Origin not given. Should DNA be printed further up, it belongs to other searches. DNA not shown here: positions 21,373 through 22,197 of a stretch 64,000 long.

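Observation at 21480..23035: Low-GC horizontally acquired islet next to tRNA-Ser encoding a DpnI-like methyl-directed restriction enzyme plus a DUF3883 nuclease-fold protein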

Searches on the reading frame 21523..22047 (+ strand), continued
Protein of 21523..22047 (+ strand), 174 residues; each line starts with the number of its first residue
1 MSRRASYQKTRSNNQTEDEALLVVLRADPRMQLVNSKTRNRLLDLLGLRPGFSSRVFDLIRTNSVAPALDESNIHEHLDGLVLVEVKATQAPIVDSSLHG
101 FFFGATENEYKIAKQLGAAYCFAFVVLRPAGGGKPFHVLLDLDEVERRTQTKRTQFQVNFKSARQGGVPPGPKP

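Call 21: find_related_loci(query=A1, collection=genome_contigs, flank=8000)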
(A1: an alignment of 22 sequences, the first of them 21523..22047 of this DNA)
Query A1 (174 aa) in genome_contigs; peptide patterns used: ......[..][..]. (x = any residue, [..] = any of these).
150 stretches matched a pattern; 149 encode a relative of the query (tblastn E <= 1e-3); the best 80 are kept; 80 distinct loci.
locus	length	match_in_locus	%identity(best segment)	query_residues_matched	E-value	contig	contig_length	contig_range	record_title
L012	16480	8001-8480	58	1-161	5e-54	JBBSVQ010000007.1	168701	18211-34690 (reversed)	MAG: Thermoplasmatota archaeon isolate H32-bin038_1 H32_bin038_1_000000000007, whole genome shotgun sequence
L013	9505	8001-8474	49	5-162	3e-46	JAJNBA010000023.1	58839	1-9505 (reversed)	MAG: Actinomycetes bacterium isolate C_No_T20_A_bin.57 scaffold_1155, whole genome shotgun sequence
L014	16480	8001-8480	48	7-166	5e-44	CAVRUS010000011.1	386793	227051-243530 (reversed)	MAG: uncultured Actinomycetota bacterium isolate MFD02840.bin.1.376 genome assembly, contig: contig_66072, whole genome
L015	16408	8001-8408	53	28-162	3e-42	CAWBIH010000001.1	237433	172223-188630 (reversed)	MAG: uncultured Actinomycetota bacterium isolate MFD09212.bin.1.18 genome assembly, contig: contig_11562, whole genome s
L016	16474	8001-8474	45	5-162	2e-40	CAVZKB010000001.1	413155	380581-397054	MAG: uncultured Actinomycetes bacterium isolate MFD05442.bin.1.261 genome assembly, contig: contig_13057, whole genome s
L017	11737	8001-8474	47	5-162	9e-40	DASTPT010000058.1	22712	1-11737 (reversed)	MAG TPA_asm: Actinomycetota bacterium isolate SMAG_U2204 k141_707196, whole genome shotgun sequence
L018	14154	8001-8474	45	5-162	2e-39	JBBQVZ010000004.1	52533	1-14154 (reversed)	MAG: Actinomycetota bacterium isolate Co_metawrap_2025 Cmw_2025_k141_21253140_length_52533_cov_17.3753, whole genome sho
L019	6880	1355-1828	45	5-162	6e-38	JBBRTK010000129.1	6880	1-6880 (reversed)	MAG: Actinomycetota bacterium isolate La2_metabat2.206 La2_metabat2.206_K_401923L6880_cov_20.8754, whole genome shotgun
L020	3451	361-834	44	5-162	4e-38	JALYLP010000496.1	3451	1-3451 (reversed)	MAG: Actinomycetota bacterium isolate AFD bin42 SD1484-86_k127_390048, whole genome shotgun sequence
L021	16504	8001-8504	46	2-165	7e-38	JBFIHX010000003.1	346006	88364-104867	MAG: Thermoplasmatota archaeon isolate Mix_sand11.2021.09.Z.34 k141_2153232_length_346006_cov_32.2143, whole genome shot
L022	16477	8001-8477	44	7-165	5e-38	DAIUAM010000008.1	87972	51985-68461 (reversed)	MAG TPA_asm: Actinomycetota bacterium isolate CTOTU41495 NODE_113_length_87972_cov_11.011170, whole genome shotgun seque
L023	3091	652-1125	43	5-162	2e-37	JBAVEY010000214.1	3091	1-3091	MAG: Actinomycetota bacterium isolate MFD04307_ilm_asm_bin8 k127_169940, whole genome shotgun sequence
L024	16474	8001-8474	43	5-162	2e-37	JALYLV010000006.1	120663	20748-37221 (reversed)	MAG: Actinomycetota bacterium isolate AFD bin48 SD1485_NODE_6_length_120663_cov_2.505948, whole genome shotgun sequence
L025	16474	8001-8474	45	5-162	8e-37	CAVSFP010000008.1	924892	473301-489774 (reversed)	MAG: uncultured Actinomycetes bacterium isolate MFD02134.bin.2.91 genome assembly, contig: contig_26260, whole genome sh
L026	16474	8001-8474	46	5-162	9e-43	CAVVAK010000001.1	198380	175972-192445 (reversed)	MAG: uncultured Actinomycetota bacterium isolate MFD09206.bin.3.266 genome assembly, contig: contig_11101, whole genome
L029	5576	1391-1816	43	22-162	4e-35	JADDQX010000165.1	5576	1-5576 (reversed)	MAG: Actinomycetota bacterium isolate MB1_2 AB19_MB1_1802_length_5628_cov_197, whole genome shotgun sequence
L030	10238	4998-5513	44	3-172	4e-35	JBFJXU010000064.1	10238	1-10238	MAG: Thermoplasmatota archaeon isolate Mix_sand19.2022.05.G.66 k141_2380572_length_10238_cov_9.1909, whole genome shotgu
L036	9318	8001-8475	57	5-162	1e-30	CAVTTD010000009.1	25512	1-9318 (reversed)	MAG: uncultured Actinomycetota bacterium isolate MFD05176.bin.3.91 genome assembly, contig: contig_144969, whole genome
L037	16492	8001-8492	42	5-168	9e-34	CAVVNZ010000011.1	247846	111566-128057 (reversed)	MAG: uncultured Chloroflexia bacterium isolate MFD03975.bin.3.6 genome assembly, contig: contig_36862, whole genome shot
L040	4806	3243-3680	39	6-159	2e-26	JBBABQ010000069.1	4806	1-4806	MAG: Candidatus Paceibacterota bacterium isolate SO_2017_LW1_25 NODE_19971_length_4806_cov_0.899979_LW64-88_2017, whole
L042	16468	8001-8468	38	1-160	5e-26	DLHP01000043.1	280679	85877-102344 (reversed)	MAG TPA_asm: Flavobacterium sp. UBA7665 UBA7665_contig_366, whole genome shotgun sequence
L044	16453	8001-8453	41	1-159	1e-25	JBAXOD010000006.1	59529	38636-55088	MAG: Candidatus Moraniibacteriota bacterium isolate ELA496 MAG496_6, whole genome shotgun sequence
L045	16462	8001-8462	39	1-160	1e-25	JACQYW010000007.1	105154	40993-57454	MAG: Nitrosomonadales bacterium isolate NC_groundwater_1551_Pr4_S-0.65um_59_25 SR1-18-Sp65_coassembly_scaffold_69524, wh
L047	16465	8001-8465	36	1-160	2e-25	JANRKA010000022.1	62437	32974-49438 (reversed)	MAG: Elusimicrobiota bacterium isolate bins.479 k141_42091, whole genome shotgun sequence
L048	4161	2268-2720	38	6-164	2e-25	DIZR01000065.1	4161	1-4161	MAG TPA_asm: Patescibacteria group bacterium UBA6023 UBA6023_contig_386, whole genome shotgun sequence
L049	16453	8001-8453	38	6-160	1e-24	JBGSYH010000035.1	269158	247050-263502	MAG: Pyrinomonadaceae bacterium isolate JTS-RE86 k141_6611366, whole genome shotgun sequence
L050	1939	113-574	41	1-160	2e-25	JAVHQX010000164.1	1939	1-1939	MAG: Patescibacteria group bacterium isolate WB02no13_65_8 NODE_45337_length_1939_cov_3.970807, whole genome shotgun seq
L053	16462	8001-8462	39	1-160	7e-25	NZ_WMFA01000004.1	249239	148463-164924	Halobacillus litoralis strain SL-4 NODE_4_length_249239_cov_29.3803, whole genome shotgun sequence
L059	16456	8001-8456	37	1-160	4e-24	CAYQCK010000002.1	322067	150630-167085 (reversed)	MAG TPA_asm: uncultured Gammaproteobacteria bacterium isolate binchicken_co20_219 genome assembly, contig: NODE_45_lengt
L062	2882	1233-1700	37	1-160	6e-24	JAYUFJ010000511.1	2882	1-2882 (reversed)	MAG: Flavobacterium sp. isolate GFS_7712 GFS_7712_510, whole genome shotgun sequence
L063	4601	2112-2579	37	1-160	7e-24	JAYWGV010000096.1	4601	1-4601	MAG: Bacteroidota bacterium isolate GLR56_GL46_UP_1_metabinner_3 GLR56_GL46_UP_1_metabinner_3_95, whole genome shotgun s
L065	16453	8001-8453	38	1-159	9e-24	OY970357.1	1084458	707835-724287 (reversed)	MAG: Candidatus Uhrbacteria bacterium isolate MFD02416.bin.c.4 genome assembly, chromosome: 1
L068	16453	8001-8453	36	1-159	2e-23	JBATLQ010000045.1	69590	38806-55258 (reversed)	MAG: Candidatus Moraniibacteriota bacterium isolate MFD10474_ilm_asm_bin3 k127_164148, whole genome shotgun sequence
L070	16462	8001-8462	38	1-160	2e-23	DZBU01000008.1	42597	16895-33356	MAG TPA_asm: Candidatus Elulimicrobium sp. isolate SulCav_PC08_66_47_31 SulCav_PC08-66_419_length_42597_cov_18.356495, w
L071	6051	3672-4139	36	1-160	2e-23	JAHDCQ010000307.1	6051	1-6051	MAG: Saprospiraceae bacterium isolate MAG-138 RZ_35090, whole genome shotgun sequence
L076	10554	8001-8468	35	1-160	6e-23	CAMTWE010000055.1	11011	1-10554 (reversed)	MAG: uncultured Bacteroidetes bacterium isolate G04_MAG_00021 genome assembly, contig: G04_MAG_00021_000000000146, whole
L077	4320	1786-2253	37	1-160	7e-23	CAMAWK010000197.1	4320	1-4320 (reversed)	MAG: Flavobacterium psychrophilum isolate ME-09jul19-174 genome assembly, contig: ME-09jul19-C31312, whole genome shotgu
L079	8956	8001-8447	38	6-160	8e-23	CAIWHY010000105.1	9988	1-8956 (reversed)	MAG: uncultured Thermoleophilia bacterium isolate Umea3_bin-0017 genome assembly, contig: bin-0017:105/568, whole genome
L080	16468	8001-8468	36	1-160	1e-22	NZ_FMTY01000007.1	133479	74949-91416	Flavobacterium saliperosum strain CGMCC 1.3801, whole genome shotgun sequence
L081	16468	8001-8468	35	1-160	1e-22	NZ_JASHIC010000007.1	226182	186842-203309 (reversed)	Flectobacillus longus strain LYT7W LYT7W_ctg007, whole genome shotgun sequence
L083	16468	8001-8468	37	1-160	1e-22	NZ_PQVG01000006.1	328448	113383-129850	Flavobacterium alvei strain HR-AY HR-AY_6, whole genome shotgun sequence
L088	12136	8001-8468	32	1-160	2e-21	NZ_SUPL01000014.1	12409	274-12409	Pontimicrobium aquaticum strain CAU 1491 contig14, whole genome shotgun sequence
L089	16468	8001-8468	36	1-160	3e-22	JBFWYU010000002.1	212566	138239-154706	MAG: Bacteroidia bacterium isolate CA_2019_TPBS_171 NODE_562_length_212566_cov_6.805026_TPBS, whole genome shotgun seque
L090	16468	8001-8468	35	1-160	4e-22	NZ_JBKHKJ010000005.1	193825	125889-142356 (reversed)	Parasediminibacterium sp. JCM 36343 5, whole genome shotgun sequence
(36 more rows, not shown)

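Call 22: search_protein_families(library=pfam, alignment_id=A1, max_evalue=1)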
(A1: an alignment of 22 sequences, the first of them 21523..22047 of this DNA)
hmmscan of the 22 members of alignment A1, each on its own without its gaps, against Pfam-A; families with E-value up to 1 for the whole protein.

A. member 1, window:21523-22047:+ (174 aa): 1 family
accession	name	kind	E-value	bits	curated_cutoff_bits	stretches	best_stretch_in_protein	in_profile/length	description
PF13020.12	NOV_C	-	0.031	14.8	22.1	1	81-126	42-80/91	Protein NO VEIN, C-terminal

B. families by the number of members that match (of 22 scanned): 10 families
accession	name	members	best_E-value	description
PF13020.12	NOV_C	18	9e-05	Protein NO VEIN, C-terminal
PF17753.7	Ig_mannosidase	1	0.026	Ig-fold domain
PF11748.13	DUF3306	1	0.11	Protein of unknown function (DUF3306)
PF13279.12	4HBT_2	1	0.15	Thioesterase-like superfamily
PF04675.19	DNA_ligase_A_N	1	0.17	DNA ligase N terminus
PF07240.16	Turandot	1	0.19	Stress-inducible humoral factor Turandot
PF25371.1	DUF7884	1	0.23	Domain of unknown function (DUF7884)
PF03465.20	eRF1_3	1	0.24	eRF1 domain 3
PF14280.11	DUF4365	1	0.26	Domain of unknown function (DUF4365)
PF05184.20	SapB_1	1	0.28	Saposin-like type B, region 1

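Call 27: predict_structure(alignment_id=A1)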
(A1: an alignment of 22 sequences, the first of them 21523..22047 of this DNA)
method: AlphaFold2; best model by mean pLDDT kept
length: 174 residues; sequences in the alignment: 22
mean_pLDDT: 85.6   pTM: 0.78
mean pLDDT of the five models: 85.6, 84.6, 82.9, 81.0, 80.5
residues with pLDDT >= 90: 121; 70-90: 18; 50-70: 16; < 50: 19
segments of 3 or more residues with pLDDT < 50: 154-171
pLDDT, mean of each block of 10 residues (from residue 1): 63 86 98 97 96 94 97 96 97 91 90 97 97 96 90 43 42 51
secondary structure, 60 per line:
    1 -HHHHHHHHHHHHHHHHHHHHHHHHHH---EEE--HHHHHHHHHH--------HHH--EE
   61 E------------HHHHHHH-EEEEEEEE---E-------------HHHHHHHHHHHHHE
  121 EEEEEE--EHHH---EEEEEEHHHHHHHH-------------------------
elements in order: H2-27 E31-33 H36-45 E59-61 H74-80 E82-89 H107-119 E120-126 E136-141 H142-149

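Call 29: search_protein_families(library=pfam, proteins=[L042:7732-8001:+, L062:928-1233:+, L045:7264-8001:+, L047:8468-10369:+, L049:8453-9619:+, L021:8535-10253:+, L030:5519-6043:+, L065:8479-9297:+, L050:504-1367:+, L071:4160-5923:+], max_evalue=0.01)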
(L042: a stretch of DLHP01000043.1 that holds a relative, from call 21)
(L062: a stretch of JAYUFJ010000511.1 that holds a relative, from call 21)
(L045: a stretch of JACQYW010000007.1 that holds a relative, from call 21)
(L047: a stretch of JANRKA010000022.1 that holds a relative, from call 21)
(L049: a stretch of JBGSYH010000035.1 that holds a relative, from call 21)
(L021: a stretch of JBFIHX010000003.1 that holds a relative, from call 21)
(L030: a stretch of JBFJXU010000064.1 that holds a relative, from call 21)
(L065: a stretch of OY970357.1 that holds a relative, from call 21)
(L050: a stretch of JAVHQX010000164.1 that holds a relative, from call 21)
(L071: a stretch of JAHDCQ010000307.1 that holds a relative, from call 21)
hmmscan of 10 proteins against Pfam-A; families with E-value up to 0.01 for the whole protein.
L042:7732-8001:+ (89 aa): 4 families
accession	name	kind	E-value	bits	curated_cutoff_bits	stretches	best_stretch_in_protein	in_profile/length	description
PF01381.28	HTH_3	-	9.3e-12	45.2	23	1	15-69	1-55/55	Helix-turn-helix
PF12844.13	HTH_19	-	1.2e-09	38.3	30.2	1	12-71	1-60/64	Helix-turn-helix domain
PF13560.12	HTH_31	-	1.2e-07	32.3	27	1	10-68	1-60/64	Helix-turn-helix domain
PF13443.12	HTH_26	-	3.2e-06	27.7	22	1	14-73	1-61/63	Cro/C1-type HTH DNA-binding domain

L062:928-1233:+ (101 aa): 4 families
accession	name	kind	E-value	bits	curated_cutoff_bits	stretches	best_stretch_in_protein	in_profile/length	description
PF01381.28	HTH_3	-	5.6e-14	52.3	23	1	26-80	1-55/55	Helix-turn-helix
PF12844.13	HTH_19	-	6.3e-08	32.9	30.2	1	23-81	1-59/64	Helix-turn-helix domain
PF13560.12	HTH_31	-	1.1e-06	29.2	27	1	21-74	1-55/64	Helix-turn-helix domain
PF13443.12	HTH_26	-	1.2e-06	29.1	22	1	25-83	1-60/63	Cro/C1-type HTH DNA-binding domain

L045:7264-8001:+ (245 aa): 10 families
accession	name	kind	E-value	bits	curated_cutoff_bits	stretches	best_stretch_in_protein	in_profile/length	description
PF01209.24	Ubie_methyltran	-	1.7e-87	293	20.1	1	17-244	4-233/233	ubiE/COQ5 methyltransferase family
PF13649.12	Methyltransf_25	-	1.1e-20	74.5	27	1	64-159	1-97/97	Methyltransferase domain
PF08241.18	Methyltransf_11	-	6.6e-20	72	21.2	1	65-163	1-95/95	Methyltransferase domain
PF13847.12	Methyltransf_31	-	1.7e-17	63.9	27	1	59-222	2-144/145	Methyltransferase domain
PF08242.18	Methyltransf_12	-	3.5e-12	47.3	30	1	65-161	1-98/98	Methyltransferase domain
PF13489.12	Methyltransf_23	-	1.2e-11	45.1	27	1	59-228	21-163/164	Methyltransferase domain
PF20922.3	Anamorsin_N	-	4.5e-05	23.7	27.1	1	123-168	46-92/163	Anamorsin, N-terminal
PF07021.18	MetW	-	4.7e-05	23.6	21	1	55-163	8-107/193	Methionine biosynthesis protein MetW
PF05148.21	Methyltransf_8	-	0.00098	19.5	27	1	115-167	109-160/219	Hypothetical methyltransferase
PF00398.26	RrnaAD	-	0.0036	16.9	24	1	52-127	22-93/263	Ribosomal RNA adenine dimethylase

L047:8468-10369:+ (633 aa): 9 families
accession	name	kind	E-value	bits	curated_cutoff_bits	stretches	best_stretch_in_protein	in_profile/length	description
PF09848.15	SLFN-g3_helicase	-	3e-84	283.7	24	1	262-616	1-354/354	Schlafen group 3, DNA/RNA helicase domain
PF13401.12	AAA_22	-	1.3e-07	32.5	27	1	261-358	4-101/130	AAA domain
PF04851.21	ResIII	-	1.5e-06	28.7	22.5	1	237-364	3-115/164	Type III restriction enzyme, res subunit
PF00270.35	DEAD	-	3.3e-05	24.1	26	0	263-304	15-59/167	DEAD/DEAH box helicase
PF13245.12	AAA_19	-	3.8e-05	24.3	25.1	1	260-358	9-108/134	AAA domain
PF13191.12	AAA_16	-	8.3e-05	23.6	32.6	1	252-401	14-156/167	AAA ATPase domain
PF13604.12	AAA_30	-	0.0035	17.6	27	0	261-356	17-103/191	AAA domain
PF00004.35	AAA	-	0.0048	17.8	21.2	0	268-360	4-74/131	ATPase family associated with various cellular activities (AAA)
PF22989.2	DUF7030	-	0.0093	16.5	27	0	480-515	22-56/60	Domain of unknown function (DUF7030)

L049:8453-9619:+ (388 aa): 0 families

L021:8535-10253:+ (572 aa): 2 families
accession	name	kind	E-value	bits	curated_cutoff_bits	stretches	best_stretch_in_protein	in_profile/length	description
PF03235.19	GmrSD_N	-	6.3e-31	108.5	33.2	1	13-236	5-198/199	GmrSD restriction endonuclease, N-terminal domain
PF07510.16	GmrSD_C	-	1.4e-17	64.4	23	1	436-562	25-136/138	GmrSD restriction endonucleases, C-terminal domain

L030:5519-6043:+ (174 aa): 0 families

L065:8479-9297:+ (272 aa): 4 families
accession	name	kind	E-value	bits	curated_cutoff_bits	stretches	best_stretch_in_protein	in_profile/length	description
PF00145.23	DNA_methylase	-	6.3e-34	118.3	22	1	127-265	3-129/324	C-5 cytosine-specific DNA methylase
PF01381.28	HTH_3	-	6.8e-07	29.7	23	1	25-78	2-55/55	Helix-turn-helix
PF13560.12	HTH_31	-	1.4e-06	28.9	27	1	20-79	2-62/64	Helix-turn-helix domain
PF12844.13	HTH_19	-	0.0042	17.4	30.2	1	24-68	4-48/64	Helix-turn-helix domain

L050:504-1367:+ (287 aa): 0 families

L071:4160-5923:+ (587 aa): 4 families
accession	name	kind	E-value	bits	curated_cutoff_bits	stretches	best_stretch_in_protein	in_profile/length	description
PF00884.28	Sulfatase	-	1.4e-63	215.5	25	1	29-335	1-301/301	Sulfatase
PF16347.10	SGSH_C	-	1.6e-08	35.3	29.3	1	295-368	13-85/154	N-sulphoglucosamine sulphohydrolase, C-terminal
PF01663.27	Phosphodiest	-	6.4e-07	29.7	23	1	32-276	2-220/342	Type I phosphodiesterase / nucleotide pyrophosphatase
PF16871.11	DUF5077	-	0.00038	21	24.6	0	470-525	25-78/122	Domain of unknown function (DUF5077)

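Call 30: search_protein_families(library=pfam, proteins=[L053:8558-9493:+, L070:8644-9504:+, L048:1386-2195:+, L044:7246-7902:+, L015:6957-7874:+, L013:6605-7843:+, L017:8639-9547:+, L029:1922-3013:+, L037:8637-9941:+, L079:6745-7767:+], max_evalue=0.01)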
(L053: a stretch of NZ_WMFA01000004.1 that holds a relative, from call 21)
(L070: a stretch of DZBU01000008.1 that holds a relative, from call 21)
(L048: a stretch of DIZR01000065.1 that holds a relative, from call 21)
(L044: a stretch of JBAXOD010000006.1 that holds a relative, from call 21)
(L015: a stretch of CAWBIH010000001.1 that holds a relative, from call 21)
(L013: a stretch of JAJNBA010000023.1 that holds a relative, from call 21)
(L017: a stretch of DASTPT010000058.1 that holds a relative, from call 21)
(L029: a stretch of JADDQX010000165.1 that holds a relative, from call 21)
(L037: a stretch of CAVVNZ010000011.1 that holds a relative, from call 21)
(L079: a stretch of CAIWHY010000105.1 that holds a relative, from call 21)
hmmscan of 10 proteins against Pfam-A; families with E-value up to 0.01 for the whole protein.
L053:8558-9493:+ (311 aa): 1 family
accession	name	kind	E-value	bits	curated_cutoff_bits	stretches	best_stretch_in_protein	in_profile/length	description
PF20505.3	DUF6731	-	2.5e-102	342.8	27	1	1-303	1-294/295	Family of unknown function (DUF6731)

L070:8644-9504:+ (286 aa): 1 family
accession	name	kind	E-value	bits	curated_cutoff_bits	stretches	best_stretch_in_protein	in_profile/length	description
PF00717.28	Peptidase_S24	-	6.3e-18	65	23.3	1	162-280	1-116/116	Peptidase S24-like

L048:1386-2195:+ (269 aa): 1 family
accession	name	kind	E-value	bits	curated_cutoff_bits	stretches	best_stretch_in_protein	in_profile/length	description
PF02498.22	Bro-N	-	2.2e-10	41.5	25.6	1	9-106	2-94/96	BRO family, N-terminal domain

L044:7246-7902:+ (218 aa): 3 families
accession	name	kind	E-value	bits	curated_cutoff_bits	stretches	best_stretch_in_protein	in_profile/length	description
PF04002.20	RadC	-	2.1e-39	134.7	22.1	1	103-210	3-111/121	RadC-like JAB domain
PF20582.4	UPF0758_N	-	6.4e-25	87.5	27.1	1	4-80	1-77/77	UPF0758 N-terminal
PF14464.11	Prok-JAB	-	0.0017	18.6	25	1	131-190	31-93/114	Prokaryotic homologs of the JAB domain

L015:6957-7874:+ (305 aa): 1 family
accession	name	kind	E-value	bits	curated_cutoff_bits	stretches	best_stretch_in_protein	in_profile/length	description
PF13391.12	HNH_2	-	7.7e-07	29.3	21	1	198-246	1-65/66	HNH endonuclease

L013:6605-7843:+ (412 aa): 0 families

L017:8639-9547:+ (302 aa): 0 families

L029:1922-3013:+ (363 aa): 1 family
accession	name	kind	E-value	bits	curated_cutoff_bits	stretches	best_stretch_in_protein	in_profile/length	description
PF00589.27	Phage_integrase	-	3.1e-28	99.1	27.1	1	172-345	5-169/172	Phage integrase family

L037:8637-9941:+ (434 aa): 2 families
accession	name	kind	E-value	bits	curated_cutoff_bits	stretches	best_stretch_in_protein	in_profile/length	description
PF07690.21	MFS_1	-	2e-35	122.8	33.4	2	26-369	4-339/347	Major Facilitator Superfamily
PF05977.19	MFS_3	-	5.4e-08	32.2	27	1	29-408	21-388/524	Transmembrane secretion effector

L079:6745-7767:+ (340 aa): 1 family
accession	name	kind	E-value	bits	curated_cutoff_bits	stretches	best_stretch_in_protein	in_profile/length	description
PF15515.12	MvaI_BcnI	-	6.9e-29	101.9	25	1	118-331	2-227/227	MvaI/BcnI restriction endonuclease family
